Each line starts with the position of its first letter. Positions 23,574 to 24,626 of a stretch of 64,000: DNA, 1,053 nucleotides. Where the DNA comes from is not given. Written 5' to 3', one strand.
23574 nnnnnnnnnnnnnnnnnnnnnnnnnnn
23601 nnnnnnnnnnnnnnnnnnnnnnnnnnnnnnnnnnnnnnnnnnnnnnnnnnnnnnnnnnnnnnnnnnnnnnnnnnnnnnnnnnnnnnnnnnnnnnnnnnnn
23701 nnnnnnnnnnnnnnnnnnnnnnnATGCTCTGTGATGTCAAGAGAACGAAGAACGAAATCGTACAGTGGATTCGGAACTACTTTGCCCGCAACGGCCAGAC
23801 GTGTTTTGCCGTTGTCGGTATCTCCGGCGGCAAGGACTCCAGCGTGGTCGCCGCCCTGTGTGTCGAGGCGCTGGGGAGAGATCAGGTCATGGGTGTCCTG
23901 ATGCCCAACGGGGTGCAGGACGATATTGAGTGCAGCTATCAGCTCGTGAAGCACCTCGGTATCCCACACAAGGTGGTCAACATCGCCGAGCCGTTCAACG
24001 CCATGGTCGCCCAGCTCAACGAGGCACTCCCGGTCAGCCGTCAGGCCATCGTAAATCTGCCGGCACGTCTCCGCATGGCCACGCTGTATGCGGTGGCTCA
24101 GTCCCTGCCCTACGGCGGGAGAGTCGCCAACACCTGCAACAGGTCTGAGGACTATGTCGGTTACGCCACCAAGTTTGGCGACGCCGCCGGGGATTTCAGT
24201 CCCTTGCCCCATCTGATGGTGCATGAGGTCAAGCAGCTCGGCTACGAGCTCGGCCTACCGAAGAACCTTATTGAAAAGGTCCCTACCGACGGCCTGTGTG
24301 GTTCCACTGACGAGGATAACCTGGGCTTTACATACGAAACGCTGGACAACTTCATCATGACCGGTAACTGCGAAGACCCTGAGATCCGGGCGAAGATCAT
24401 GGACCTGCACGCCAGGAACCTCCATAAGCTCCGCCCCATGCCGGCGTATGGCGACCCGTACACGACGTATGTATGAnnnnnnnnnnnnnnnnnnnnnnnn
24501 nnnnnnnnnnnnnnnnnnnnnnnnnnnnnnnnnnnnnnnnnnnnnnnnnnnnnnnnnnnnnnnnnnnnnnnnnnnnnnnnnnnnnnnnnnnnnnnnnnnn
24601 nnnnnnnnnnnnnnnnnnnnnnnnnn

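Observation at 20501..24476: NAD+ salvage / reconstitution gene cluster: PncA-like, Prs-like + NAMPT-like adjacent pair, NadE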

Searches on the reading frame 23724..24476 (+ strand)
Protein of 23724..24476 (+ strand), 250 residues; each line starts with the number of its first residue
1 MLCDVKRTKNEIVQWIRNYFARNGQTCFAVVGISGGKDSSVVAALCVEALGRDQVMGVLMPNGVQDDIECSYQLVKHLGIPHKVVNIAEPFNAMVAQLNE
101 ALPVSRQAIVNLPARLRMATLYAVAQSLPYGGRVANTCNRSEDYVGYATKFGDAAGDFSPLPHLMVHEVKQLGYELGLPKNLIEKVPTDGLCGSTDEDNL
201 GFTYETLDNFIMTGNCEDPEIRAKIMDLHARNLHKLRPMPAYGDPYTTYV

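Call 3: search_protein_families(library=pfam, proteins=[window:23724-24476:+], max_evalue=0.01)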
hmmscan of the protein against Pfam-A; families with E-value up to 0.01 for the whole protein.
window:23724-24476:+ (250 aa): 4 families
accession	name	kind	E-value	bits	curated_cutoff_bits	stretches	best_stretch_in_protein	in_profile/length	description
PF02540.23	NAD_synthase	-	2.8e-53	181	21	1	10-219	3-208/242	NAD synthase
PF03054.22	tRNA_Me_trans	-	0.0001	22.5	20.6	1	30-96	4-81/202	tRNA methyl transferase HUP domain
PF06508.19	QueC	-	0.00018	21.6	22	1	29-88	2-61/210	Queuosine biosynthesis protein QueC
PF24167.1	DUF7411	-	0.0028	17.7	28.7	1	31-92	5-63/194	Family of unknown function (DUF7411)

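Call 4: search_protein_families(library=phrogs, proteins=[window:23724-24476:+], max_evalue=0.001)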
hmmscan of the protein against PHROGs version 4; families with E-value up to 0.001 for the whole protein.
window:23724-24476:+ (250 aa): 4 families
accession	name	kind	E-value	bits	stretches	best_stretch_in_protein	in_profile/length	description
phrog_11189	-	other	4e-62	211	1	4-242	6-252/256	NAD synthetase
phrog_36784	-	other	1.1e-17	64.7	1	12-191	295-485/594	NAD synthetase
phrog_11956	-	unknown function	8.8e-06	25.6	0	29-64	222-256/515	-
phrog_16728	-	unknown function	0.00042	20.2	1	33-98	262-330/579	-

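Call 39: search_dna_similar(query=window:23724-24476:+, collection=phages, mode=protein, max_rows=60, max_evalue=1e-10)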
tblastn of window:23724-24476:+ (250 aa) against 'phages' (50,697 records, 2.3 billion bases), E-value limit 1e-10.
Records with a match: 44; places in all: 44; records where one place covers at least 80% of the query: 41.
Best place of each record, by identity: 60-80% 1; <60% 43.
By first word of the organism name: Bacteriophage 6; Synechococcus 6; uncultured 5; Listeria 5; Marine 3; Prochlorococcus 2; Pelagibacter 2; Staphylococcus 2; Ralstonia 2; Bacillus 2; and 7 more.
By host as written in the record: - 17; Listeria monocytogenes 5; Synechococcus sp. WH8109 3; Synechococcus str. WH8109 2; Prochlorococcus sp. MIT9515 2; Candidatus Pelagibacter ubique HTCC1062 2; Staphylococcus aureus 2; Ralstonia solanacearum 2; and 7 more.
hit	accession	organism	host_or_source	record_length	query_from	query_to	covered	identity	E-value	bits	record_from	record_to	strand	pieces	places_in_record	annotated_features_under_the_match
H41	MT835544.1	Bacteriophage sp.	human fecal samples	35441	4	242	96%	60.6%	8e-85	280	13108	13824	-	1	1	record has no annotation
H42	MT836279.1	Bacteriophage sp.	human fecal samples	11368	12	242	92%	50.6%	4e-62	216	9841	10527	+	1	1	record has no annotation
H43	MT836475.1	Bacteriophage sp.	human fecal samples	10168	12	242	92%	50.2%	7e-58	203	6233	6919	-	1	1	record has no annotation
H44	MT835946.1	Bacteriophage sp.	human fecal samples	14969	5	242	95%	45.6%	2e-61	213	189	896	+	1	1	record has no annotation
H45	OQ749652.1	Phage Phass-1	human gut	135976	10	235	90%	41.1%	5e-44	164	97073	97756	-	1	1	hypothetical protein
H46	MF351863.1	Synechococcus phage Bellamy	Synechococcus str. WH8109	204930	4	242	96%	37.5%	1e-35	139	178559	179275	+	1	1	225: NadE-like protein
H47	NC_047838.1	Synechococcus phage Bellamy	Synechococcus str. WH8109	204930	4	242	96%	37.5%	1e-35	139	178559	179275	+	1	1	225: NAD synthetase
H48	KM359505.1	Prochlorococcus phage P-TIM68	Prochlorococcus sp. MIT9515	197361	2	242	96%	35.9%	1e-31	128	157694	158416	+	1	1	putative NAD+ synthetase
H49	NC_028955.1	Prochlorococcus phage P-TIM68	Prochlorococcus sp. MIT9515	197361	2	242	96%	35.9%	1e-31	128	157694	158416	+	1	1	NAD synthetase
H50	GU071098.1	Synechococcus phage S-SSM7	Synechococcus sp. WH8109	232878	2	242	96%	34.1%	3e-30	124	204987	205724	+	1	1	NAD+ synthetase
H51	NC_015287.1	Synechococcus phage S-SSM7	Synechococcus sp. WH8109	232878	2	242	96%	34.1%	3e-30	124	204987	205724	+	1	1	NAD synthetase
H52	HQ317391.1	Cyanophage S-SSM6a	Synechococcus sp. WH8109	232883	2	242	96%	34.1%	3e-30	124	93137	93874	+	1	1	NAD+ synthetase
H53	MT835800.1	Bacteriophage sp.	human fecal samples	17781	13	249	95%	33.3%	2e-26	112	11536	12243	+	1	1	record has no annotation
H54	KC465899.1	Pelagibacter phage HTVC008M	Candidatus Pelagibacter ubique HTCC1062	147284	10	240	92%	34.0%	7e-30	122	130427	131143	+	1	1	NH(3)-dependent NAD+ synthetase NadE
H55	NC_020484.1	Pelagibacter phage HTVC008M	Candidatus Pelagibacter ubique HTCC1062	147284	10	240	92%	34.0%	7e-30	122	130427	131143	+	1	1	NAD synthetase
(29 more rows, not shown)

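Call 54: search_protein_families(library=ncbifam, proteins=[window:23724-24476:+], max_evalue=0.001)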
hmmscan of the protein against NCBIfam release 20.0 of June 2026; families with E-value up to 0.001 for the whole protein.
window:23724-24476:+ (250 aa): 13 families
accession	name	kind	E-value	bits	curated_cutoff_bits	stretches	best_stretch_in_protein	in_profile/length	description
TIGR00552.1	nadE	equivalog_domain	7e-54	182.7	63.65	1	7-240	4-241/251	NAD(+) synthase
NF010587.0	PRK13980.1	equivalog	1.8e-52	178.1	255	1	4-213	10-216/267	NAD+ synthase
NF001979.1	PRK00768.1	equivalog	2.6e-31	109.1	250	1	9-238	21-262/266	NAD(+) synthase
NF010588.0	PRK13981.1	equivalog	3.1e-31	108.4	479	1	12-221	272-488/546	NAD+ synthase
NF002048.0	PRK00876.1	subfamily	2.3e-30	105.5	313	2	3-94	14-107/330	NAD(+) synthase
NF000848.1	PRK00074.1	equivalog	5.9e-10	38.3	400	1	28-97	215-287/512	glutamine-hydrolyzing GMP synthase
TIGR00884.1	guaA_Cterm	equivalog_domain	4.6e-09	36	338.75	1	29-93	19-85/310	glutamine-hydrolyzing GMP synthase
NF002730.0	PRK02628.1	equivalog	4.2e-07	28.5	473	1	29-153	362-496/677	NAD(+) synthase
NF001138.1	PRK00143.1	equivalog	4.4e-06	25.9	284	1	30-96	3-77/345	tRNA 2-thiouridine(34) synthase MnmA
TIGR00268.2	TIGR00268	equivalog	1.4e-05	24.5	150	1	29-90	16-79/259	ATP-dependent sacrificial sulfur transferase LarE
TIGR00420.1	trmU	equivalog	0.00011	21.2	236.95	1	30-96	4-80/351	tRNA 2-thiouridine(34) synthase MnmA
NF047749.1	tRNAThiolNcsA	equivalog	0.00013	21.2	500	1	29-105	56-139/322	tRNA 2-thiolation protein NcsA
TIGR00364.1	TIGR00364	equivalog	0.00014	21.4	150.3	1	29-88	1-60/201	7-cyano-7-deazaguanine synthase QueC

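Call 62: search_solved_structures(query=window:23724-24476:+, max_evalue=1e-10, show_alignments=1)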
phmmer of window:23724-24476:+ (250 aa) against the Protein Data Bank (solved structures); distinct sequences matched with E-value up to 1e-10: 19.
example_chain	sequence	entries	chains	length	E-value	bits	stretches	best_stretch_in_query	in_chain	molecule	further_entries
2e18_A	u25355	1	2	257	2.5e-37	131.9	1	12-211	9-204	NH(3)-dependent NAD(+) synthetase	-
3fiu_A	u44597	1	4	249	5.2e-33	117.8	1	9-236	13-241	NH(3)-dependent NAD(+) synthetase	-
3p52_A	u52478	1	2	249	1.3e-24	90.3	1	21-219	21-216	NH(3)-dependent NAD(+) synthetase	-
6kv3_A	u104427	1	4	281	1.1e-23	87.2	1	11-236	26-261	NH(3)-dependent NAD(+) synthetase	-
4xfd_A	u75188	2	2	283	4e-23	85.4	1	28-236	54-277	NH(3)-dependent NAD(+) synthetase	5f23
1xng_A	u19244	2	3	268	3.1e-22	82.5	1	29-211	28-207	NH(3)-dependent NAD(+) synthetase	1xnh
5wp0_A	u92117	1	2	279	1.5e-19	73.7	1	29-242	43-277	NH(3)-dependent NAD(+) synthetase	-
2pz8_A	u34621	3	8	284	5.1e-19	72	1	7-241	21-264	NH(3)-dependent NAD(+) synthetase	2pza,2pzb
4f4h_A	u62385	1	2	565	1e-18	71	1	11-210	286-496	Glutamine dependent NAD+ synthetase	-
3hmq_A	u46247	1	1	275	3.8e-18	69.1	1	27-242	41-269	NH(3)-dependent NAD(+) synthetase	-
4q16_A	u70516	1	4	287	5.4e-18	68.6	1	24-240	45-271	NH(3)-dependent NAD(+) synthetase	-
3q4g_A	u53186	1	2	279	6e-18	68.5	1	29-242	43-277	NH(3)-dependent NAD(+) synthetase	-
3n05_A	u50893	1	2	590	3.8e-17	65.8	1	11-164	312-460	NH(3)-dependent NAD(+) synthetase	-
1wxe_A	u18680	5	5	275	4e-17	65.8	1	13-240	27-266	NH(3)-dependent NAD(+) synthetase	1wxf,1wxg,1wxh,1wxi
5huh_A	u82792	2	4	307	9.8e-17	64.5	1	11-219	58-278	NH(3)-dependent NAD(+) synthetase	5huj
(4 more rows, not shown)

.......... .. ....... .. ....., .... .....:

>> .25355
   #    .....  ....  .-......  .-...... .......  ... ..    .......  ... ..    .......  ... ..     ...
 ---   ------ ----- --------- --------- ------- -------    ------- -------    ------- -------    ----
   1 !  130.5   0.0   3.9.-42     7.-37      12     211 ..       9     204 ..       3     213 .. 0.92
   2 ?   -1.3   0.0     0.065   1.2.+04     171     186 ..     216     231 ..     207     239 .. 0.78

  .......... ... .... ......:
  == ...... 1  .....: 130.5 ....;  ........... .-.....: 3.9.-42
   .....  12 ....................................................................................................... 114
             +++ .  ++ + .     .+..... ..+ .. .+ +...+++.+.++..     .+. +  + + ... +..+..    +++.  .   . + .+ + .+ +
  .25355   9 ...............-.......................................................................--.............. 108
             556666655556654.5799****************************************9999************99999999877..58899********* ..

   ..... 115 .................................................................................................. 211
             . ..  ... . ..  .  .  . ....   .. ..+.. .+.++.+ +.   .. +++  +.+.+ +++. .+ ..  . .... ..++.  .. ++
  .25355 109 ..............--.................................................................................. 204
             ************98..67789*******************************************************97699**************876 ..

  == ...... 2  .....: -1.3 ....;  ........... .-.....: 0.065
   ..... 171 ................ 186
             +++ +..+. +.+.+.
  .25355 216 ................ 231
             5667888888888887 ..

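Call 69: get_annotated_region(hit=H45, flank=7000)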
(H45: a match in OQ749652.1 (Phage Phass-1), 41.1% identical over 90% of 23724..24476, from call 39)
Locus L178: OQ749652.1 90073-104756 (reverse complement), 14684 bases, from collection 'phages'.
description: Phage Phass-1, complete genome.
organism: Phage Phass-1 (NCBI taxid 3043662)
taxonomy: Viruses; Duplodnaviria; Heunggongvirae; Uroviricota; Caudoviricetes; Caudoviricetes code 15 clade
host: -; source: human gut; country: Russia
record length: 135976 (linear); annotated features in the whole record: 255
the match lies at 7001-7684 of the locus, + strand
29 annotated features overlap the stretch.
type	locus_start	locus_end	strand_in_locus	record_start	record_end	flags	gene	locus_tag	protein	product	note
tRNA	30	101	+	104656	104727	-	-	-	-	tRNA-His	-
tRNA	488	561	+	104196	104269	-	-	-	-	tRNA-Arg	-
CDS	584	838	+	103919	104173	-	-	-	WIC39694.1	hypothetical protein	-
CDS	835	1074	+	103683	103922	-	-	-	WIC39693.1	hypothetical protein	-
CDS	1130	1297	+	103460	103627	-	-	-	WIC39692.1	hypothetical protein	-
tRNA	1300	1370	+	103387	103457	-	-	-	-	tRNA-Gln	-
tRNA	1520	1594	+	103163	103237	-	-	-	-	tRNA-Leu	-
tRNA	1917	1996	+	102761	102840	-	-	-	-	tRNA-Leu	-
tRNA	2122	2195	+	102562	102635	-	-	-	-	tRNA-Asp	-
tRNA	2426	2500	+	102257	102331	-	-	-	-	tRNA-Glu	-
CDS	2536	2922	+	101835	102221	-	-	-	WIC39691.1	hypothetical protein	-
CDS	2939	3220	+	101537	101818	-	-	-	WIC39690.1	hypothetical protein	-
CDS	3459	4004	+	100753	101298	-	-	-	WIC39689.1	nicotinamidase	-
CDS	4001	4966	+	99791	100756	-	-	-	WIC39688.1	ribose-phosphate pyrophosphokinase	-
CDS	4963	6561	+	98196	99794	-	-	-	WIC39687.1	nicotinamide phosphoribosyltransferase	-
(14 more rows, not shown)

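Call 71: find_related_loci(query=L178:4963-6558:+, collection=viral_contigs, flank=6000)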
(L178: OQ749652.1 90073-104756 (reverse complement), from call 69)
Query L178:4963-6558:+ (532 aa) in viral_contigs; peptide patterns used: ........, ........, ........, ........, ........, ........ (x = any residue, [..] = any of these).
12 stretches matched a pattern; 12 encode a relative of the query (tblastn E <= 1e-3); 11 distinct loci.
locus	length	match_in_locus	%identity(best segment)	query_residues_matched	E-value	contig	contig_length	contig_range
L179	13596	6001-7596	96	1-532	0e+0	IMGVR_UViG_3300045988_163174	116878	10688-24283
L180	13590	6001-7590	95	1-530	0e+0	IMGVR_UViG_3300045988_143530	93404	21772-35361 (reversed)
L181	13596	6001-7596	94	1-532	0e+0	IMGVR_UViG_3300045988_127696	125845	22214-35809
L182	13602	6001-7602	83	1-532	0e+0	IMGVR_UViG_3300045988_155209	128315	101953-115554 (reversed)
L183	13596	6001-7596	96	1-532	0e+0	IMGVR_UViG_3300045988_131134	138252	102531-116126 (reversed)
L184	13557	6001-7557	69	7-521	0e+0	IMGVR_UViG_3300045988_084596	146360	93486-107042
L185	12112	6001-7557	68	7-521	0e+0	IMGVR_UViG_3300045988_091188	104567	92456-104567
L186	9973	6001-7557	69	7-521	0e+0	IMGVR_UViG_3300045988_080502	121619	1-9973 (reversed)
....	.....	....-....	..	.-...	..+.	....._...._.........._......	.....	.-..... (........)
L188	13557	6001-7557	68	7-521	0e+0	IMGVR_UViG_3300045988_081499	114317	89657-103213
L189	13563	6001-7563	65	7-521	0e+0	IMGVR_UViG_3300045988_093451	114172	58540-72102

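Call 83: get_annotated_region(hit=H47, flank=6000)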
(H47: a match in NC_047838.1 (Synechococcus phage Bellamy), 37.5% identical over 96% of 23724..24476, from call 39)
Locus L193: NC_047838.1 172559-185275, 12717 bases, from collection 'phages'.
description: Synechococcus phage Bellamy, complete genome.
organism: Synechococcus phage Bellamy (NCBI taxid 2023996)
taxonomy: Viruses; Duplodnaviria; Heunggongvirae; Uroviricota; Caudoviricetes; Kyanoviridae; Bellamyvirus; Bellamyvirus bellamy
host: Synechococcus str. WH8109; source: seawater; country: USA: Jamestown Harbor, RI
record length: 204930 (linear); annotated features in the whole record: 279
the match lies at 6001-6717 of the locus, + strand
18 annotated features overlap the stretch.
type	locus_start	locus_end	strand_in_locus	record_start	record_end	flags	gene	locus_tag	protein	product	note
CDS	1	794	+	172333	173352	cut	219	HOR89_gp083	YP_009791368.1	nucleotide-sugar epimerase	NAD dependent epimerase/dehydratase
CDS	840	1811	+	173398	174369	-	220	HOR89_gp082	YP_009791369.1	hypothetical protein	-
CDS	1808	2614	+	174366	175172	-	221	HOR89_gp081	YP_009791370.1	hypothetical protein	-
CDS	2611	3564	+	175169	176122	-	222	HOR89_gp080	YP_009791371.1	glycosyltransferase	-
CDS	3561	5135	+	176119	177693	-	223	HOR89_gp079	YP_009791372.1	Nol-like carbamoyltransferase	carbamoyltransferase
CDS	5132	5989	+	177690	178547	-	224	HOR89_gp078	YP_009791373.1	hypothetical protein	-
CDS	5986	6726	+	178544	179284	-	225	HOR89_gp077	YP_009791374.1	NAD synthetase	NadE -like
CDS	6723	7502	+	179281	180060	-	226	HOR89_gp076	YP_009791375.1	methyltransferase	-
CDS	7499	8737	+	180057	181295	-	227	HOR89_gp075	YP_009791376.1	UDP-glucose dehydrogenase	UDP glucose 6 dehydrogenase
CDS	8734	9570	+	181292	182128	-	228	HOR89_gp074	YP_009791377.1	glucosyltransferase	glycosyltransferase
CDS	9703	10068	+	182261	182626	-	229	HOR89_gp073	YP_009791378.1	hypothetical protein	-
CDS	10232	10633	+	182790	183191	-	230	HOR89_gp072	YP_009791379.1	hypothetical protein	-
CDS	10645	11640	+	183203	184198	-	231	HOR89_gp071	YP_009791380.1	phosphate transporter subunit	ABC-type phosphate transport system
CDS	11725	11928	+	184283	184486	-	232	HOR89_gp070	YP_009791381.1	high light inducible protein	high light inducible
CDS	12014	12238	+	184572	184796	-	233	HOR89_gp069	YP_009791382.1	hypothetical protein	-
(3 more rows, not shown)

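Call 84: get_annotated_region(hit=H55, flank=6000)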
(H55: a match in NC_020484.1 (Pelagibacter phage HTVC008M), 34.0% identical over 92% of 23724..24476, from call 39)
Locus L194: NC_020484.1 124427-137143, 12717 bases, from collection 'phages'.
description: Pelagibacter phage HTVC008M, complete genome.
organism: Pelagibacter phage HTVC008M (NCBI taxid 1283076)
taxonomy: Viruses; Duplodnaviria; Heunggongvirae; Uroviricota; Caudoviricetes; Kyanoviridae
host: Candidatus Pelagibacter ubique HTCC1062; source: -; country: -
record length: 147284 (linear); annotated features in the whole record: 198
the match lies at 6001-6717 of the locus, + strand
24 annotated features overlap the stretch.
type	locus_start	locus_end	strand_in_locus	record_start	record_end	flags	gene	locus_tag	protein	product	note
CDS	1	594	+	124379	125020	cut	-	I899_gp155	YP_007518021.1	hypothetical protein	-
CDS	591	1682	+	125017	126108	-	-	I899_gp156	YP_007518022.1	glycosyltransferase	-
CDS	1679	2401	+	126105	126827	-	-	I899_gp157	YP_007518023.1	hypothetical protein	-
CDS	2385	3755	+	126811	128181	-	-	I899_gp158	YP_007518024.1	hypothetical protein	-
CDS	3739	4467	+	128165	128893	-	-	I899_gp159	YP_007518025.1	methyltransferase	-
CDS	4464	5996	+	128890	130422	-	-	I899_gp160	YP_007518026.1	Nol-like carbamoyltransferase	-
CDS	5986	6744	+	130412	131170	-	-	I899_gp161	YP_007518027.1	NAD synthetase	-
CDS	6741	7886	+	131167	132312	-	-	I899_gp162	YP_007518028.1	UDP-glucose dehydrogenase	-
CDS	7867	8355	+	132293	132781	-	-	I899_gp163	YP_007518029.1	hypothetical protein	-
CDS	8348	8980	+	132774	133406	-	-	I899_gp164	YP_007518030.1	2OG-Fe(II) oxygenase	-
CDS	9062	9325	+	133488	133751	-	-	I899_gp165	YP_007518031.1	hypothetical protein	-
CDS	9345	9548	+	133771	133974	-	-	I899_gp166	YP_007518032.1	hypothetical protein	-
CDS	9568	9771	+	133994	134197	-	-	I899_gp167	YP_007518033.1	hypothetical protein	-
CDS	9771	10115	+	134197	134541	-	-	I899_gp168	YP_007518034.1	hypothetical protein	-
CDS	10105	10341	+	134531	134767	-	-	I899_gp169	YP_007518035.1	hypothetical protein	-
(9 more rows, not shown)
